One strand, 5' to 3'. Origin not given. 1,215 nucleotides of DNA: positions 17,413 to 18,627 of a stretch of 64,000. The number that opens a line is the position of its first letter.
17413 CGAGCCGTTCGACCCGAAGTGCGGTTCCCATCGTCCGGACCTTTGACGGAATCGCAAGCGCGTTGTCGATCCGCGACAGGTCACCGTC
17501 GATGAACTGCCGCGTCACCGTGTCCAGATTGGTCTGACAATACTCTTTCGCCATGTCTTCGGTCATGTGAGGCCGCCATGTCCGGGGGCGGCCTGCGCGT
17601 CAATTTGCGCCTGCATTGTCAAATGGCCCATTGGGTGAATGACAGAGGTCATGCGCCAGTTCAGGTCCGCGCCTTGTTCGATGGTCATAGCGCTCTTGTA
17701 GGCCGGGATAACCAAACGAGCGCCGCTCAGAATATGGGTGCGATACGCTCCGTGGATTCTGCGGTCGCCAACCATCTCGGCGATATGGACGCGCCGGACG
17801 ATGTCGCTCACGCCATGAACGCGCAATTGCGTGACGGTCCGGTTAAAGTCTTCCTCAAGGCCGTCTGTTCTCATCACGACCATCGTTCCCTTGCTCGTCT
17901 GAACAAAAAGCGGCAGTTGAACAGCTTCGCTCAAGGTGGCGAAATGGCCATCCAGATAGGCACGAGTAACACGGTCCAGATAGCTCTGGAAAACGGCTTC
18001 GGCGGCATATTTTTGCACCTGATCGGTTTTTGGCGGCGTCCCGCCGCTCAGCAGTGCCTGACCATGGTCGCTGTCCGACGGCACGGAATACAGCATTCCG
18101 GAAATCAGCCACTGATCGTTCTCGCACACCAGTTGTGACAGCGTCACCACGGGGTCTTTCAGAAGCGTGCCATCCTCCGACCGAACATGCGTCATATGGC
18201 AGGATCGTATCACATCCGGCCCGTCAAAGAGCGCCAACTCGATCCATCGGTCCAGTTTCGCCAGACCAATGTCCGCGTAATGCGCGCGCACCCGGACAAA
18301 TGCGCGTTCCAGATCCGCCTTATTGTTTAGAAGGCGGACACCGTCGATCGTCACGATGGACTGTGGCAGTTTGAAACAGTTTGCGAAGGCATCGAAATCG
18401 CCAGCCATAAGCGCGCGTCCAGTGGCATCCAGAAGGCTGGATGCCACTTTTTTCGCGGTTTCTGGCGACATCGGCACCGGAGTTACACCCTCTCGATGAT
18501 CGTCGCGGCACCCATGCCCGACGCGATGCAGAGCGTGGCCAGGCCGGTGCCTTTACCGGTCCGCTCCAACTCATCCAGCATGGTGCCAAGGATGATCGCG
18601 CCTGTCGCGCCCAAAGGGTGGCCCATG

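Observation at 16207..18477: Four translationally coupled NTF2-like/cupin genes inserted between fadA and fadB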

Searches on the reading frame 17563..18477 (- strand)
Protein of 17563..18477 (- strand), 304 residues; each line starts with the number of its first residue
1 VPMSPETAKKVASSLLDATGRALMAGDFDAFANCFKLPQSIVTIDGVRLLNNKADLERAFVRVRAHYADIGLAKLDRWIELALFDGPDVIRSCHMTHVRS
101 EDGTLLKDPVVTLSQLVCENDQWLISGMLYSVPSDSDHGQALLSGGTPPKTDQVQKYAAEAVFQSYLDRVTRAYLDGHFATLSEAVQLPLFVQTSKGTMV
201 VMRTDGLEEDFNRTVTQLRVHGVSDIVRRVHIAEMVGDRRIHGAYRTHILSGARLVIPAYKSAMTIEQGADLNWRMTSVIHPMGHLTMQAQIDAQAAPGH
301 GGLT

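Call 4: search_protein_families(library=pfam, proteins=[window:17563-18477:-], max_evalue=1)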
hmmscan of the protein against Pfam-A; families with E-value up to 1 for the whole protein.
window:17563-18477:- (304 aa): 1 family
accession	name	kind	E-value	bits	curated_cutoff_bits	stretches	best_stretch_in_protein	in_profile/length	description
PF22532.2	WIV_dom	-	0.18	12.1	27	1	156-187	34-65/66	Nonstructural protein, WIV domain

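Call 5: search_protein_families(library=ncbifam, proteins=[window:17563-18477:-], max_evalue=1)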
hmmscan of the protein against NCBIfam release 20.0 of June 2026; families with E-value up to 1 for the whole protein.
window:17563-18477:- (304 aa): 0 families

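Call 7: find_homologous_proteins(query=window:17563-18477:-)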
Query window:17563-18477:- (304 aa): 18 proteins with E <= 0.001 among 2475 candidates.
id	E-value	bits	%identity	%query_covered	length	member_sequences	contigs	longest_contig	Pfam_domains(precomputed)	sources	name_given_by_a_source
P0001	1.3e-180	617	92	99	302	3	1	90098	-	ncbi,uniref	ncbi:hypothetical protein [Antarctobacter sp.]|uniref:hypothetical protein n=1 Tax=Antarctobacter sp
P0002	1.6e-136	472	71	99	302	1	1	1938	-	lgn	-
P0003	5.2e-122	425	64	99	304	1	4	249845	-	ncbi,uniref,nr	ncbi:hypothetical protein [Mameliella sediminis]|uniref:hypothetical protein n=1 Tax=Mameliella sedi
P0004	1.2e-115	404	63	100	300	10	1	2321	-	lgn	-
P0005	3.6e-110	386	61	95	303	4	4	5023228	-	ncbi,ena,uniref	ncbi:hypothetical protein [Mameliella sp.]|uniref:hypothetical protein n=1 Tax=Mameliella sp. TaxID=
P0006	1.1e-107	378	59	95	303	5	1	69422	-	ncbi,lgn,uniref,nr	ncbi:hypothetical protein [Mameliella alba]|uniref:SnoaL-like domain-containing protein n=1 Tax=Mame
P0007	3.9e-107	376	60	95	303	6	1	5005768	-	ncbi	-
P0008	2.0e-105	370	56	99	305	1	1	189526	-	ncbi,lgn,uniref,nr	ncbi:hypothetical protein [Maliponia aquimaris]|uniref:SnoaL-like domain protein n=1 Tax=Maliponia a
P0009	7.8e-105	368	58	95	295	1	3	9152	-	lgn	-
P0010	9.2e-100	352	55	99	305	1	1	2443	-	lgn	-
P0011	8.8e-97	342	55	96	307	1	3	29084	-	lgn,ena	-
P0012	1.4e-94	335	53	99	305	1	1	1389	-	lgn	-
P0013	2.6e-94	334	55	97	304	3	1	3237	-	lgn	-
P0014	1.2e-92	328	55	97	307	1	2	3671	-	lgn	-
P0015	1.4e-91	325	55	95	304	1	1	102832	-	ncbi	-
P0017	3.6e-87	310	51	93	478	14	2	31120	-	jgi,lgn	jgi:hypothetical protein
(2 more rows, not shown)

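Call 9: find_related_loci(query=A1, collection=genome_contigs, flank=10000)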
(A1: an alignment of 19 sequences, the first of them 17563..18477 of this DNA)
Query A1 (304 aa) in genome_contigs; peptide patterns used: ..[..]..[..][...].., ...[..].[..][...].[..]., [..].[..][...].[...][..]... (x = any residue, [..] = any of these).
53 stretches matched a pattern; 12 encode a relative of the query (tblastn E <= 1e-3); 12 distinct loci.
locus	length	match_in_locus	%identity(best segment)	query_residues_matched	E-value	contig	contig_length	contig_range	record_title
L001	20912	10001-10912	92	1-304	0e+0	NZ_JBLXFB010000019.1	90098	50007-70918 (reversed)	MAG: Antarctobacter sp. isolate ET02-05 T02maxbin_out.015_metabat.1RE.5K@19, whole genome shotgun sequence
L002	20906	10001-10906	64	1-302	7e-127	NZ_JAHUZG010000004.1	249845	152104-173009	Mameliella sediminis strain DP3N28-2 DP3N28-2_ctg0004, whole genome shotgun sequence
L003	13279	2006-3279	61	1-288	5e-118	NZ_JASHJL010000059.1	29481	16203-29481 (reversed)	Mameliella sp. MMSF_3455 NODE_59_length_29481_cov_30.180724, whole genome shotgun sequence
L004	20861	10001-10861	60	1-288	1e-114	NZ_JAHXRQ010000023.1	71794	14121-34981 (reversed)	Mameliella sp. CS4 NODE_23_length_71794_cov_162.150968, whole genome shotgun sequence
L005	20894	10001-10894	56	4-301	2e-112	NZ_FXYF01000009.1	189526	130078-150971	Maliponia aquimaris strain CECT 8898, whole genome shotgun sequence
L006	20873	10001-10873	55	3-292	2e-93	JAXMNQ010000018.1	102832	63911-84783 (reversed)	MAG: Paracoccaceae bacterium isolate EC_MBin.3 ECX_308CoAssmbCtg, whole genome shotgun sequence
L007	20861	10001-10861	59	1-288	2e-112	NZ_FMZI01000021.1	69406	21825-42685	Mameliella alba strain CGMCC 1.7290, whole genome shotgun sequence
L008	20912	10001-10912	53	4-304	8e-85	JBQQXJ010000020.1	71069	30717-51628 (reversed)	Antarctobacter jejuensis strain KCTC 42009 Contig20, whole genome shotgun sequence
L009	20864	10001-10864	42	1-288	3e-69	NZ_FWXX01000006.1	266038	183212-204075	Tropicibacter naphthalenivorans strain DSM 19561, whole genome shotgun sequence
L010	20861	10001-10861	35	6-292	2e-63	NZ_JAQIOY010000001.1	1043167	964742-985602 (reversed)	Thalassococcus lentus strain KCTC 32084 YCS.24_ctg001, whole genome shotgun sequence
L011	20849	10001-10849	40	6-288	8e-62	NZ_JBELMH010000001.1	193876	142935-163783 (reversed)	MAG: Citreimonas sp. isolate REMEI172_ass_metaspades_bin.9 NODE_20_length_193876_cov_17.783475, whole genome shotgun seq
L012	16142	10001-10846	41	2-283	6e-60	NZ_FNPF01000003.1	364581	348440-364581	Citreimonas salinaria strain DSM 26880, whole genome shotgun sequence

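Call 22: predict_structure(alignment_id=A1)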
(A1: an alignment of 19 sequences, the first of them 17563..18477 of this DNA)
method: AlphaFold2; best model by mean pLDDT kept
length: 304 residues; sequences in the alignment: 19
mean_pLDDT: 82.0   pTM: 0.72
mean pLDDT of the five models: 82.0, 77.8, 73.3, 72.8, 72.3
residues with pLDDT >= 90: 100; 70-90: 161; 50-70: 20; < 50: 23
segments of 3 or more residues with pLDDT < 50: 284-304
pLDDT, mean of each block of 10 residues (from residue 1): 71 95 94 93 85 95 89 83 83 85 81 90 91 88 85 66 89 94 92 74 88 87 86 83 85 70 88 90 47 33 26
secondary structure, 60 per line:
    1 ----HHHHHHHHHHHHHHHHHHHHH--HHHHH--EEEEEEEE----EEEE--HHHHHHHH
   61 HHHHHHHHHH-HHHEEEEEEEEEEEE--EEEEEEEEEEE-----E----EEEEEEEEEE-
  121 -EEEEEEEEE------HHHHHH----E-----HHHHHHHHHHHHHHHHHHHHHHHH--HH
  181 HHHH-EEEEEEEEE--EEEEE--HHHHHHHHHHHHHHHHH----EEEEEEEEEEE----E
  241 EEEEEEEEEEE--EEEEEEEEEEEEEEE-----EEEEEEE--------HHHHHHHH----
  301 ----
elements in order: H5-25 H28-32 E35-42 E47-50 H53-70 E75-86 E89-99 E110-119 E122-130 H137-142 H153-176 H179-184 E186-194 E197-201 H204-220 E225-235 E240-251 E254-268 E274-280 H289-296
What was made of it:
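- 17563..18477 (-): g1: 304-aa protein made of two tandem NTF2-like 'X' domains (about aa 1-146 and 153-285) plus a disordered tail. AF2 pLDDT 82, pTM 0.72, each half helix-helix-hairpin-helix-4 strands (call 22).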

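Call 26: fold_search(model_id=the predicted structure, library=pdb)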
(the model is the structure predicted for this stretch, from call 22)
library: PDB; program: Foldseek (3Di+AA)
matches with E <= 10: 1515; with E <= 0.001: 363
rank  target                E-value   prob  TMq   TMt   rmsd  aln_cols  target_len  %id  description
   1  4rzm_A                5.6e-10  1.00  0.34  0.36  11.5       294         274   11  Crystal structure of the Lsd19-lasalocid A complex (released 2015-01-21)
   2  9kw6_C                6.3e-10  1.00  0.32  0.35  12.6       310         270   15  Polyether epoxide hydrolase MonBI-MonBII complex (released 2025-12-10)
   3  4rzm_B                1.1e-09  1.00  0.32  0.34  12.7       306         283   10  Crystal structure of the Lsd19-lasalocid A complex (released 2015-01-21)
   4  3rga                  1.1e-09  1.00  0.31  0.33  13.2       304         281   12  Crystal structure of epoxide hydrolase for polyether lasalocid A biosynthesis (released 2012-03-07)
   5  9kw6_D                3.1e-09  1.00  0.32  0.35  12.4       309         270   15  Polyether epoxide hydrolase MonBI-MonBII complex (released 2025-12-10)
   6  9kw6_A                5.7e-09  1.00  0.31  0.34  12.8       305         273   14  Polyether epoxide hydrolase MonBI-MonBII complex (released 2025-12-10)
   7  7c5x_A                9.2e-09  1.00  0.28  0.18  19.4       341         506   12  Crystal structure of the iota-carbonic anhydrase from eukaryotic microalga complexed with bicarbonate (released 2021-04-28)
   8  9kw8_B                1.3e-08  1.00  0.31  0.34  12.5       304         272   15  Polyether epoxide hydrolase MonBI-MonBII complex with product analogue (released 2025-12-10)
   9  9kw8_C                1.3e-08  1.00  0.30  0.33  12.6       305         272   14  Polyether epoxide hydrolase MonBI-MonBII complex with product analogue (released 2025-12-10)
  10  9kw6_B                1.5e-08  1.00  0.30  0.33  13.2       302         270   13  Polyether epoxide hydrolase MonBI-MonBII complex (released 2025-12-10)
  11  7c5x_B                1.7e-08  1.00  0.29  0.19  19.3       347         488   10  Crystal structure of the iota-carbonic anhydrase from eukaryotic microalga complexed with bicarbonate (released 2021-04-28)
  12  7c5y_B                1.7e-08  1.00  0.28  0.19  18.8       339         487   12  Crystal structure of the iota-carbonic anhydrase from eukaryotic microalga complexed with iodide (released 2021-04-28)
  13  9kw8_A                5.1e-08  1.00  0.31  0.34  13.1       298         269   14  Polyether epoxide hydrolase MonBI-MonBII complex with product analogue (released 2025-12-10)
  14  3b7c                  6.3e-07  1.00  0.32  0.74   3.3       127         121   16  CRYSTAL STRUCTURE OF A NTF-2 LIKE PROTEIN OF UNKNOWN FUNCTION (SO_0125) FROM SHEWANELLA ONEIDENSIS MR-1 AT 1.70 A RESOLU (released 2007-11-13)
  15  9iqm                  9.5e-07  1.00  0.30  0.63   4.0       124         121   14  CatM-L6S, a SnoaL-like protein in complex with substrate mimic L6S (released 2025-07-16)
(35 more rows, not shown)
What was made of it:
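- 17563..18477 (-): Foldseek top hits Lsd19 and MonBI-BII tandem NTF2 proteins, E about 1e-9 to 6e-10 (call 26).
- On NTF2-like superfamily (fold level): Foldseek probability 1.0 with single-domain TM up to 0.77 (call 26).
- Closest known: Lsd19. Same: They are the best Foldseek matches to the g1 model (E 6e-10 to 1e-8, call 26).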

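Call 32: search_protein_families(library=padloc, proteins=[window:17563-18477:-], max_evalue=0.1)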
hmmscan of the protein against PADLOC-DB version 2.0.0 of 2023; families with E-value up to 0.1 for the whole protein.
window:17563-18477:- (304 aa): 0 families

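Call 71: find_encoding_contigs(protein=P0017, flank=4000, max_places=3)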
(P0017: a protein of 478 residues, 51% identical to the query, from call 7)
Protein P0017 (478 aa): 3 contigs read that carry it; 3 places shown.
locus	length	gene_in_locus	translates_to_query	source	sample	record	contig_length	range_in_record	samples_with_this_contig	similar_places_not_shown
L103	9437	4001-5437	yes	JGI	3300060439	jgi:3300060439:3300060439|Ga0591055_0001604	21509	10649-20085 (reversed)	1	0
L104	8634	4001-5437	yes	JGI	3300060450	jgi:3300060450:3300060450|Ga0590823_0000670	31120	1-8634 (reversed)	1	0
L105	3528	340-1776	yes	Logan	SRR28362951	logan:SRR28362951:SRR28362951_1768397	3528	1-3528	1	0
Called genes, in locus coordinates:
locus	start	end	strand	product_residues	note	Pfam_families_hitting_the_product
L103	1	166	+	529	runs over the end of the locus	?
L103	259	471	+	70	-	-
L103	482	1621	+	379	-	PF02771:Acyl-CoA_dh_N, PF02770:Acyl-CoA_dh_M, PF00441:Acyl-CoA_dh_1, PF08028:Acyl-CoA_dh_2, PF22924:ACOX_C_alpha1 (weak)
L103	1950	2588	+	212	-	PF02798:GST_N, PF13409:GST_N_2 (weak), PF00043:GST_C (weak)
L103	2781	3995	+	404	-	PF00108:Thiolase_N, PF02803:Thiolase_C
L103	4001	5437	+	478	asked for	-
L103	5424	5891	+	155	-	PF07883:Cupin_2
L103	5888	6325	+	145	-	-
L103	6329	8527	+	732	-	PF00378:ECH_1, PF16113:ECH_2, PF02737:3HCDH_N, PF00725:3HCDH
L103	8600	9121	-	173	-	PF13761:DUF4166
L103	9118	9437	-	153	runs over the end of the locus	PF04134:DCC1-like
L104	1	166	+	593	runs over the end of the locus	PF02771:Acyl-CoA_dh_N, PF02770:Acyl-CoA_dh_M, PF00441:Acyl-CoA_dh_1, PF22924:ACOX_C_alpha1 (faint), PF12806:Acyl-CoA_dh_C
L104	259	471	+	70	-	-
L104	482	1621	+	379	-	PF02771:Acyl-CoA_dh_N, PF02770:Acyl-CoA_dh_M, PF00441:Acyl-CoA_dh_1, PF08028:Acyl-CoA_dh_2, PF22924:ACOX_C_alpha1 (weak)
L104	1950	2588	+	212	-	PF02798:GST_N, PF13409:GST_N_2 (weak), PF00043:GST_C (weak)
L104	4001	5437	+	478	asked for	-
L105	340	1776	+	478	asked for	-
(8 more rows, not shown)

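Call 76: search_solved_structures(query=A1, max_evalue=1)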
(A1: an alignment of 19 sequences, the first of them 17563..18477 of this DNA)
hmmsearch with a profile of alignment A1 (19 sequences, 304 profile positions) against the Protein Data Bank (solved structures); distinct sequences matched with E-value up to 1: 3.
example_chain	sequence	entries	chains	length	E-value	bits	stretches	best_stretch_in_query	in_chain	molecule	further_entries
3hds_A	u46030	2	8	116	0.14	14.4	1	97-147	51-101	4-methylmuconolactone methylisomerase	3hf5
3hfk_A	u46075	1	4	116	0.21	13.8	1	97-147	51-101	4-methylmuconolactone methylisomerase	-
8uqf_A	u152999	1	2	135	0.73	12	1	3-130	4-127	designed cortisol-binding protein hcy129_mpnn5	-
